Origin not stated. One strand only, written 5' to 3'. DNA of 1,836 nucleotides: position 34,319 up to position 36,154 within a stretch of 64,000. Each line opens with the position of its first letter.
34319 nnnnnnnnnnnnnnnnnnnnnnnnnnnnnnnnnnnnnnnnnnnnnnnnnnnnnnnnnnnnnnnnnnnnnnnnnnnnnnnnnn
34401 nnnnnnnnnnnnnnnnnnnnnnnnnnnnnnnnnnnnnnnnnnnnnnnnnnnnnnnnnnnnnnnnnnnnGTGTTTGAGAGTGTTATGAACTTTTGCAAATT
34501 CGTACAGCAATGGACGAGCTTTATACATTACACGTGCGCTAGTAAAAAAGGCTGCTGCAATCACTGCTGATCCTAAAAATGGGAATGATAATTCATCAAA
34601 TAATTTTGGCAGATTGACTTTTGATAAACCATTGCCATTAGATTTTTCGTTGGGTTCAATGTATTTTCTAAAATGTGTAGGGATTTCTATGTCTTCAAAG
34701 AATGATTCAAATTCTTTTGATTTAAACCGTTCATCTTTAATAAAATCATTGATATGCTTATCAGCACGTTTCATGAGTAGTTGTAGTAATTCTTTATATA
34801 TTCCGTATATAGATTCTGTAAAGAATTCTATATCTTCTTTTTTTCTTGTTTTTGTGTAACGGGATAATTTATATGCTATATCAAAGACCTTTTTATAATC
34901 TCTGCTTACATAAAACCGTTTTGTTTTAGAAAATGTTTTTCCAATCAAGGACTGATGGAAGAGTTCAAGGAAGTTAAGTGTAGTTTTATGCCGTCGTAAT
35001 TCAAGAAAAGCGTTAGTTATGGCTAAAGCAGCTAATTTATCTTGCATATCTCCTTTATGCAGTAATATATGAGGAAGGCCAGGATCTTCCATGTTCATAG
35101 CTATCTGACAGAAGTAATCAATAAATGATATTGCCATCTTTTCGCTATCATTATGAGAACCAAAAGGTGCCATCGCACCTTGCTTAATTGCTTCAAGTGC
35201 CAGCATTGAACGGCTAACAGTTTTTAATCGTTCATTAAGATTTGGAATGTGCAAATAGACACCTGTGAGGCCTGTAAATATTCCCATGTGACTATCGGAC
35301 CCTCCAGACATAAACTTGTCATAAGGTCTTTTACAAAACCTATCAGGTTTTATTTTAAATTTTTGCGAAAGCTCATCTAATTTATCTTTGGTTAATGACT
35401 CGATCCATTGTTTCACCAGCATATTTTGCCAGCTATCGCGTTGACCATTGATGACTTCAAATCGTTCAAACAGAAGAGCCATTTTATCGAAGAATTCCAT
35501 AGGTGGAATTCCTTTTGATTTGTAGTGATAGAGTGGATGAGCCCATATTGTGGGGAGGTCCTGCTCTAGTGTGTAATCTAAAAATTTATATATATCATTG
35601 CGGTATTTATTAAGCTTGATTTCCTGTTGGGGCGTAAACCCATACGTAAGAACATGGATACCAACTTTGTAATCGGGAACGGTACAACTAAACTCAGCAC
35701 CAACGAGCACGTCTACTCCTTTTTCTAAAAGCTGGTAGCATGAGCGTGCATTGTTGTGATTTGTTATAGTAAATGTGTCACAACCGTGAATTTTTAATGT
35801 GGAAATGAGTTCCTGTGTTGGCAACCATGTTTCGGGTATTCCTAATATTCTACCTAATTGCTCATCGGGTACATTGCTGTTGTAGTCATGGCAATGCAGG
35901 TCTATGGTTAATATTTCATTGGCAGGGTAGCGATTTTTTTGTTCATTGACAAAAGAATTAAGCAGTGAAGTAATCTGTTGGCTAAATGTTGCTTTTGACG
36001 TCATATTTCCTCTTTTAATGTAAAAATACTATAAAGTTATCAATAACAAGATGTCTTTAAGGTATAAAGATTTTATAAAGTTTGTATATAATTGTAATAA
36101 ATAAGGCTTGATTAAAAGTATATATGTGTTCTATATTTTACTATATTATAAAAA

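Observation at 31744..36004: PHP-phosphoesterase + GT4 glycosyltransferase fusion co-transcribed with a GH13 alpha-glucosidase or trehalose-synthase-like enzyme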

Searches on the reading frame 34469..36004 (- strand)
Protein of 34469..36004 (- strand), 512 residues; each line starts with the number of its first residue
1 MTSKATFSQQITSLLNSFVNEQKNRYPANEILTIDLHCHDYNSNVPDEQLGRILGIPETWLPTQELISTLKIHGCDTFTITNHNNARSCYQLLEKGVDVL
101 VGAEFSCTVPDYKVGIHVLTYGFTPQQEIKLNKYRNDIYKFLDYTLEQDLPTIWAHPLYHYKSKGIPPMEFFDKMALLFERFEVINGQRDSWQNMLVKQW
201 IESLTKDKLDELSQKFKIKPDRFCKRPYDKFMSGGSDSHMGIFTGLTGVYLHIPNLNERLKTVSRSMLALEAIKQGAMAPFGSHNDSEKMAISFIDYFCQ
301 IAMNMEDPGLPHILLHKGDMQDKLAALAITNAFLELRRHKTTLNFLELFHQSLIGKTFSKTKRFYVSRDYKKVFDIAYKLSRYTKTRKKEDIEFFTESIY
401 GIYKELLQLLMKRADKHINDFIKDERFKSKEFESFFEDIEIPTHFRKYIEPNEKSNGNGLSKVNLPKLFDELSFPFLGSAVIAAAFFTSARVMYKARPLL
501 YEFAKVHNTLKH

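Call 7: search_protein_families(library=pfam, proteins=[window:34469-36004:-], max_evalue=10)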
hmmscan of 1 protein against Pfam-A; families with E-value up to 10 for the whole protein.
seq(512 aa): 0 families
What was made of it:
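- On PHP (polymerase and histidinol phosphatase) superfamily: No Pfam hit for residues 1-512 even at E<=10 (call 7).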

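Call 8: find_homologous_proteins(query=window:34469-36004:-)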
Query seq(512 aa) (512 aa): 708 proteins with E <= 0.001 among 8000 candidates; the best 120 are listed.
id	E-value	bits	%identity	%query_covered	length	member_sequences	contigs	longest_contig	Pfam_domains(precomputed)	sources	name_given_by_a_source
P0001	0.0e+0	1178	100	100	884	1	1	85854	PF00534.27,PF13524.13,PF13439.13,PF20706.4,PF13692.13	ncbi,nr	ncbi:MAG: glycosyltransferase [Spirochaetes bacterium]|nr:glycosyltransferase [Spirochaetota bacteri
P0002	0.0e+0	1028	86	100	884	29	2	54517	PF00534.27,PF13524.13,PF13439.13,PF20706.4,PF13692.13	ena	-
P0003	0.0e+0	1015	85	100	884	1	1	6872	PF00534.27,PF13524.13,PF13439.13,PF20706.4,PF13692.13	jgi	jgi:glycosyltransferase involved in cell wall biosynthesis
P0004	0.0e+0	1015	85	100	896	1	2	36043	PF00534.27,PF13524.13,PF13439.13,PF20706.4,PF13692.13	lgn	-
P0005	0.0e+0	1011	84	100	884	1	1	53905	PF00534.27,PF13524.13,PF13439.13,PF20706.4,PF13692.13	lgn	-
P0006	1.4e-294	995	83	100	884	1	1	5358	PF00534.27,PF13524.13,PF13439.13,PF20706.4,PF13692.13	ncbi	ncbi:MAG: glycosyltransferase [Spirochaetota bacterium]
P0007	1.5e-272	923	77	100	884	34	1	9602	PF00534.27,PF13524.13,PF13439.13,PF20706.4,PF13692.13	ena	-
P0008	1.8e-243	827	92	75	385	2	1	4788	-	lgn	-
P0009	4.9e-219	746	62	99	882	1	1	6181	PF00534.27,PF13524.13,PF13439.13,PF13692.13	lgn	-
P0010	3.9e-215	733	61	100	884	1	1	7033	PF00534.27,PF13524.13,PF13439.13,PF13692.13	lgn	-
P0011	1.6e-209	715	59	100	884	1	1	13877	PF00534.27,PF13524.13,PF13439.13,PF13692.13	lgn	-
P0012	4.5e-209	713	60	100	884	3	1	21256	PF00534.27,PF13524.13,PF13439.13,PF13692.13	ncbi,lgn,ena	-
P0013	8.7e-205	699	59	100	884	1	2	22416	PF00534.27,PF13524.13,PF13439.13,PF13692.13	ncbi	-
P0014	9.9e-204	696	58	99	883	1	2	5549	PF00534.27,PF13524.13,PF13439.13,PF20706.4,PF13692.13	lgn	-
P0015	1.5e-203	695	57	100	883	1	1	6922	PF00534.27,PF13579.13,PF13524.13,PF13439.13,PF20706.4,PF13692.13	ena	-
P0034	2.3e-191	655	54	100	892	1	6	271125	PF00534.27,PF13524.13,PF13439.13,PF13692.13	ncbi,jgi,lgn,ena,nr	ncbi:MAG TPA: glycosyltransferase [Spirochaetota bacterium]|nr:glycosyltransferase [Spirochaetota ba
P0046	2.9e-187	641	56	99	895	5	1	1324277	PF00534.27,PF13524.13,PF13439.13,PF20706.4,PF13692.13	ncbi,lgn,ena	-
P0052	6.7e-186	637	54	100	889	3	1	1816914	PF00534.27,PF13524.13,PF13439.13,PF20706.4,PF13692.13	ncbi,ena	-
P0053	1.2e-185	636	56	98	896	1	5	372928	PF00534.27,PF13524.13,PF13439.13,PF13692.13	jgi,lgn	jgi:glycosyltransferase involved in cell wall biosynthesis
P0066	3.5e-182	625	55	99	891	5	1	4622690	PF00534.27,PF13524.13,PF13439.13,PF20706.4,PF13692.13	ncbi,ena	-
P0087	2.3e-179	615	54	99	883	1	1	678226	PF00534.27,PF13524.13,PF13439.13,PF13692.13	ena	-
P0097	1.2e-178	613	53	99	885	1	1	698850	PF00534.27,PF13524.13,PF13439.13,PF20706.4,PF13692.13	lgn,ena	-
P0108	3.4e-178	611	54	100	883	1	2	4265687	PF00534.27,PF13524.13,PF13439.13,PF13692.13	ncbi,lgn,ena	-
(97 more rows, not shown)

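Call 34: predict_structure(alignment_id=A5)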
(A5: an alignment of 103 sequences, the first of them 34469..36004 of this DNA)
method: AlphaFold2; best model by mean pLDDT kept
length: 512 residues; sequences in the alignment: 103
mean_pLDDT: 86.6   pTM: 0.85
mean pLDDT of the five models: 86.6, 84.5, 81.1, 80.4, 78.7
residues with pLDDT >= 90: 295; 70-90: 156; 50-70: 30; < 50: 31
segments of 3 or more residues with pLDDT < 50: 436-463
pLDDT, mean of each block of 10 residues (from residue 1): 70 95 97 98 82 86 94 96 97 98 97 96 98 98 98 95 81 97 94 96 97 97 96 94 93 98 98 98 88 92 85 81 86 80 84 84 83 91 74 87 92 83 61 48 43 40 49 78 92 90 93 85
secondary structure, 60 per line:
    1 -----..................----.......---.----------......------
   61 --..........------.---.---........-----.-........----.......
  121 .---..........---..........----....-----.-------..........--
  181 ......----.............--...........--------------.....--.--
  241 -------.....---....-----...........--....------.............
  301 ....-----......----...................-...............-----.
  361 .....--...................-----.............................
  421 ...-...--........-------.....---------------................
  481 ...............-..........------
elements in order: H6-23 E31-34 H49-54 H63-72 H87-94 E102-109 E114-121 H125-134 H138-147 E152-155 H169-178 E181-186 H191-203 H206-216 E231-235 E248-252 H256-259 H265-275 E278-281 H288-304 H310-315 H320-338 H340-354 H360-365 H368-386 H392-423 H430-437 H445-449 H465-495 H497-506

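Call 36: fold_search(model_id=the predicted structure, library=pdb)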
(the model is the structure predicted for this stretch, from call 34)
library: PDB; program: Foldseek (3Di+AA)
matches with E <= 10: 187; with E <= 0.001: 3
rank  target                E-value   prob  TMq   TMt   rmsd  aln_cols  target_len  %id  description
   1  7ug9                  8.3e-06  1.00  0.26  0.59   5.2       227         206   14  Crystal structure of RNase AM PHP domain (released 2022-08-31)
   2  3e38_B                5.5e-05  1.00  0.29  0.41   9.1       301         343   17  CRYSTAL STRUCTURE OF A TWO-DOMAIN PROTEIN CONTAINING PREDICTED PHP-LIKE METAL-DEPENDENT PHOSPHOESTERASE (BVU_3505) FRO (released 2008-10-07)
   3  9etk                  6.3e-04  1.00  0.25  0.43   9.6       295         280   10  Crystal structure of Vibrio cholerae RNase AM (released 2024-09-11)
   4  3o0f                  1.5e-03  1.00  0.26  0.43   7.8       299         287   11  Crystal structure of a putative metal-dependent phosphoesterase (BAD_1165) from bifidobacterium adolescentis atcc 15703  (released 2010-08-25)
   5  3e0f                  2.4e-03  1.00  0.25  0.42   8.2       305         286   11  Crystal structure of a putative metal-dependent phosphoesterase (bad_1165) from bifidobacterium adolescentis atcc 15703  (released 2008-09-02)
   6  2yb1                  7.0e-03  1.00  0.22  0.38  11.3       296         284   12  Structure of an amidohydrolase from Chromobacterium violaceum (EFI target EFI-500202) with bound Mn, AMP and phosphate. (released 2011-03-16)
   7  7pu7_A                1.2e-01  0.51  0.22  0.12  21.9       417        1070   10  DNA polymerase from M. tuberculosis (released 2022-02-23)
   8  5lew                  1.6e-01  0.66  0.23  0.14  20.7       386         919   10  DNA polymerase (released 2017-10-25)
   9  5fkv_A                2.0e-01  0.47  0.24  0.11  21.9       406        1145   11  cryo-EM structure of the E. coli replicative DNA polymerase complex bound to DNA (DNA polymerase III alpha, beta, epsi (released 2015-11-25)
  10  6z0c_C                2.7e-01  0.18  0.10  0.18  17.8       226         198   11  Structure of in silico modelled artificial Maquette-3 protein (released 2021-03-17)
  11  5ek0_A                8.1e-01  0.08  0.10  0.16  22.2       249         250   13  Human Nav1.7-VSD4-NavAb in complex with GX-936. (released 2015-12-23)
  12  8d9p                  1.4e+00  0.10  0.10  0.20  16.9       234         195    9  De Novo Photosynthetic Reaction Center Protein Equipped with Heme B and Mn(II) cations (released 2022-09-28)
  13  6uw9_A                1.4e+00  0.03  0.08  0.07  23.4       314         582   13  Cryo-EM structure of the human TRPV3 K169A mutant in the presence of 2-APB, determined in lipid nanodisc (released 2020-07-01)
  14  4jeh_B                1.5e+00  0.13  0.12  0.23  19.6       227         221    8  Crystal Structure of Munc18a and Syntaxin1 lacking N-peptide complex (released 2013-07-17)
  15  2zd9_D                1.6e+00  0.07  0.09  0.18  22.6       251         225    8  Structure of a Bacterial Cyclic-Nucleotide Regulated Ion Channel (released 2008-12-02)
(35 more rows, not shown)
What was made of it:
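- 35150..35923 (-): PHP phosphoesterase domain (about residues 28-285). Foldseek matches PHP structures (call 36).
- On PHP (polymerase and histidinol phosphatase) superfamily: The AlphaFold N-terminal model (pLDDT 86.6, call 34) matches 7UG9, 3E38, 9ETK, 3O0F and 2YB1 at probability 1.0 (call 36).
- Checked: Foldseek matches PHP structures: RNase AM 7UG9 at 8e-6, then 3E38, 9ETK, 3O0F and 2YB1, all at probability 1.0 (call 36).
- The nearest PHP folds act on nucleotides (call 36). All significant PHP fold matches are nucleotide-directed enzymes of the TrpH/Cv1693 group: RNase AM, and an enzyme solved with bound AMP (call 36).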

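Call 37: search_protein_representatives(protein=window:34469-36004:-)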
Query: 512 residues. Proteins with E-value up to 0.001 (for the whole library): 747; up to 1e-10: 456; up to 1e-30: 70. The best 150 are listed.
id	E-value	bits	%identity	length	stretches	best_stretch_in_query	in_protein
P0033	7.6e-194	661.4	55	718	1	3-512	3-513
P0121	1.1e-165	568.5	50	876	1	4-512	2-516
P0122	3.7e-149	514.0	46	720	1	11-512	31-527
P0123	2.7e-148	511.2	46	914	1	9-512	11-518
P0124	4.3e-144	497.3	54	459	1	100-512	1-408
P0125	2.2e-142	491.7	44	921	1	5-504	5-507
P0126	4.8e-141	487.3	43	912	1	7-510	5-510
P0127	6.2e-138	477.0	47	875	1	7-512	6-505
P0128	6.2e-136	470.4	44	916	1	4-505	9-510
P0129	3.9e-134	464.5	44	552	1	5-506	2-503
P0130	1.5e-133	462.6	44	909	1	19-504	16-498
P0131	2.0e-133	462.2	44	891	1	11-500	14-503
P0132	3.6e-133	461.3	43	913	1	3-500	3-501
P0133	3.2e-129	448.3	42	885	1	5-509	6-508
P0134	9.6e-129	446.7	41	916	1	7-504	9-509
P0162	2.7e-74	267.1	32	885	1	6-507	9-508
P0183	5.4e-36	140.8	28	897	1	11-497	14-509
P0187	1.1e-31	126.6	32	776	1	32-293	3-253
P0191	4.8e-30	121.1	36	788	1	34-248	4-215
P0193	7.7e-30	120.5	34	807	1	27-248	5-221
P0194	1.1e-29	119.9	36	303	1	32-247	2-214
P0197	4.7e-28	114.6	35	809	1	33-250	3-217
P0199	2.1e-27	112.4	35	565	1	34-247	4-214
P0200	2.9e-27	112.0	36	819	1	34-250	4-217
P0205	3.8e-26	108.3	34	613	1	34-249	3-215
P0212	1.0e-25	106.8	29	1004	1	31-306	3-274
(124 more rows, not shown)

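Call 38: search_protein_families(library=pfam, proteins=[P0191, P0193, P0200, P0199, P0205, P0194, P0212, P0187, P0162, P0183], max_evalue=0.001)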
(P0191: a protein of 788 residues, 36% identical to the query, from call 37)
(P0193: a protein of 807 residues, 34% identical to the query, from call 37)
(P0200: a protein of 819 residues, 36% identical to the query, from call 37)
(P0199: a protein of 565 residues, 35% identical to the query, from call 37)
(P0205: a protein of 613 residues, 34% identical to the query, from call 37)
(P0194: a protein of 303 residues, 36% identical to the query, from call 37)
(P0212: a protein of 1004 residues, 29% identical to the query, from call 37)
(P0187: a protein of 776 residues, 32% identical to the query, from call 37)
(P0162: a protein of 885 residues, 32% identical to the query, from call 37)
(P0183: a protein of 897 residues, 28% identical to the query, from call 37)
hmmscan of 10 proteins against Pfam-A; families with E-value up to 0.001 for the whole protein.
P0191 (788 aa): 8 families
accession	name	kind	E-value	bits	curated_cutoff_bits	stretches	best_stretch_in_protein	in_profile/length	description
PF00534.26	Glycos_transf_1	-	3.6e-34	118.2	26.4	1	613-753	13-157/172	Glycosyl transferases group 1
PF13692.12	Glyco_trans_1_4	-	1.1e-32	113.6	27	1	616-750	2-138/142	Glycosyl transferases group 1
PF13439.12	Glyco_transf_4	-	6.5e-14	52.8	28.5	1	426-595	2-170/170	Glycosyltransferase Family 4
PF20706.3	GT4-conflict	-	1.8e-09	37.5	26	1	612-784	194-383/385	Family 4 Glycosyltransferase in conflict systems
PF13579.12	Glyco_trans_4_4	-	5.8e-09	36.9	29.7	1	426-584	1-152/158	Glycosyl transferase 4-like domain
PF13263.12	PHP_C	-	4.4e-05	23.4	21.3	1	197-235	16-56/56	PHP-associated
PF13524.12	Glyco_trans_1_2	-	0.00025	21.5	25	1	638-787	7-143/144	Glycosyl transferase-like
PF02811.25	PHP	-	0.00026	21.8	26.4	0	5-66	1-50/164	PHP domain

P0193 (807 aa): 6 families
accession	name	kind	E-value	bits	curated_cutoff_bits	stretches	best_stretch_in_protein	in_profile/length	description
PF00534.26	Glycos_transf_1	-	8.3e-41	139.8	26.4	1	634-788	14-172/172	Glycosyl transferases group 1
PF13692.12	Glyco_trans_1_4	-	4.9e-37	127.8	27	1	636-774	2-142/142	Glycosyl transferases group 1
PF13439.12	Glyco_transf_4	-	9e-16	58.8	28.5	1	445-616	1-170/170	Glycosyltransferase Family 4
PF20706.3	GT4-conflict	-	1.1e-09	38.2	26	1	588-800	158-384/385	Family 4 Glycosyltransferase in conflict systems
PF13579.12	Glyco_trans_4_4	-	5.7e-07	30.5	29.7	1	504-610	60-157/158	Glycosyl transferase 4-like domain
PF13524.12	Glyco_trans_1_2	-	3.5e-05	24.2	25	1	659-790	5-130/144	Glycosyl transferase-like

P0200 (819 aa): 7 families
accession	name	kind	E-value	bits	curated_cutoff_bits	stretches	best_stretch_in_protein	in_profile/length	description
PF00534.26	Glycos_transf_1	-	2e-37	128.8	26.4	1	606-771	5-171/172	Glycosyl transferases group 1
PF13692.12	Glyco_trans_1_4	-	9.6e-31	107.4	27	1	616-753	2-141/142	Glycosyl transferases group 1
PF20706.3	GT4-conflict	-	1.3e-10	41.3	26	1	613-785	195-384/385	Family 4 Glycosyltransferase in conflict systems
PF13439.12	Glyco_transf_4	-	1.5e-09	38.5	28.5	1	423-594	2-169/170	Glycosyltransferase Family 4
PF02811.25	PHP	-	7.8e-06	26.7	26.4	1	6-100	2-86/164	PHP domain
PF13263.12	PHP_C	-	9.4e-06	25.5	21.3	1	195-235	14-56/56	PHP-associated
PF13524.12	Glyco_trans_1_2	-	6e-05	23.5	25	1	639-786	8-142/144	Glycosyl transferase-like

P0199 (565 aa): 0 families

P0205 (613 aa): 1 family
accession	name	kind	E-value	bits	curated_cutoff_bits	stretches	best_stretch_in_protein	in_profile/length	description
PF13439.12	Glyco_transf_4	-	1.6e-11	44.9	28.5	1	421-590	2-167/170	Glycosyltransferase Family 4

P0194 (303 aa): 1 family
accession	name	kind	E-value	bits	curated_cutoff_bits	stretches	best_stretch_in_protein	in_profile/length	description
PF02811.25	PHP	-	5.5e-05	24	26.4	1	5-69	1-53/164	PHP domain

P0212 (1004 aa): 5 families
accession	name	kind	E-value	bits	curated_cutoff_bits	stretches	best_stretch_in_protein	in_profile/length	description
PF00534.26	Glycos_transf_1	-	4.9e-35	121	26.4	2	766-877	64-171/172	Glycosyl transferases group 1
PF13692.12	Glyco_trans_1_4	-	4.8e-29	101.9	27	1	770-858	52-140/142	Glycosyl transferases group 1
PF20706.3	GT4-conflict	-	1.3e-09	38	26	1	767-890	257-383/385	Family 4 Glycosyltransferase in conflict systems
PF13439.12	Glyco_transf_4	-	4.7e-09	36.9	28.5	1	434-604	2-169/170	Glycosyltransferase Family 4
PF13524.12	Glyco_trans_1_2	-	0.00087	19.7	25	0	776-893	28-143/144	Glycosyl transferase-like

P0187 (776 aa): 6 families
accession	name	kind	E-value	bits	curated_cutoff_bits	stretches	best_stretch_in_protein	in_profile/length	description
PF00534.26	Glycos_transf_1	-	6.7e-43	146.6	26.4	1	603-754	16-171/172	Glycosyl transferases group 1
PF13692.12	Glyco_trans_1_4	-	1.1e-33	116.9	27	1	604-741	3-142/142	Glycosyl transferases group 1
PF13439.12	Glyco_transf_4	-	3.1e-15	57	28.5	1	418-585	1-168/170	Glycosyltransferase Family 4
PF20706.3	GT4-conflict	-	1.4e-07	31.2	26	1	589-717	187-321/385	Family 4 Glycosyltransferase in conflict systems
PF13524.12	Glyco_trans_1_2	-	6.8e-07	29.8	25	1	624-768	6-141/144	Glycosyl transferase-like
PF13579.12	Glyco_trans_4_4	-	0.00032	21.5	29.7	1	420-582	2-158/158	Glycosyl transferase 4-like domain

P0162 (885 aa): 5 families
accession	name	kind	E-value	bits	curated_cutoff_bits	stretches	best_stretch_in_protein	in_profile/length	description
PF00534.26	Glycos_transf_1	-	4.7e-25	88.5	26.4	1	706-837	5-143/172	Glycosyl transferases group 1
PF13692.12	Glyco_trans_1_4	-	2e-23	83.7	27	1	717-842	2-134/142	Glycosyl transferases group 1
PF20706.3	GT4-conflict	-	7.4e-08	32.2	26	1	776-829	271-324/385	Family 4 Glycosyltransferase in conflict systems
PF13524.12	Glyco_trans_1_2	-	4.6e-07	30.3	25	1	737-874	5-139/144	Glycosyl transferase-like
PF13439.12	Glyco_transf_4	-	4.9e-07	30.4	28.5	1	528-688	2-159/170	Glycosyltransferase Family 4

P0183 (897 aa): 5 families
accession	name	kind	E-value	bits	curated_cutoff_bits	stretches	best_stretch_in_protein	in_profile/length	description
PF00534.26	Glycos_transf_1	-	3.7e-31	108.4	26.4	1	722-872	10-169/172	Glycosyl transferases group 1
PF13692.12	Glyco_trans_1_4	-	2e-29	103.1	27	1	728-861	2-142/142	Glycosyl transferases group 1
PF13524.12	Glyco_trans_1_2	-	1.4e-09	38.5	25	1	750-879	7-133/144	Glycosyl transferase-like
PF20706.3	GT4-conflict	-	2.9e-07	30.2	26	1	788-842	272-326/385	Family 4 Glycosyltransferase in conflict systems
PF13439.12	Glyco_transf_4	-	4.6e-06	27.2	28.5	1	539-689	2-150/170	Glycosyltransferase Family 4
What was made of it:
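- On PHP (polymerase and histidinol phosphatase) superfamily: Sister-family proteins hit PF02811 and PF13263 around the cut-offs: P0200 reaches 26.7 bits against 26.4 for PF02811, and the PHP_C hits are above 21.3 (call 38).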
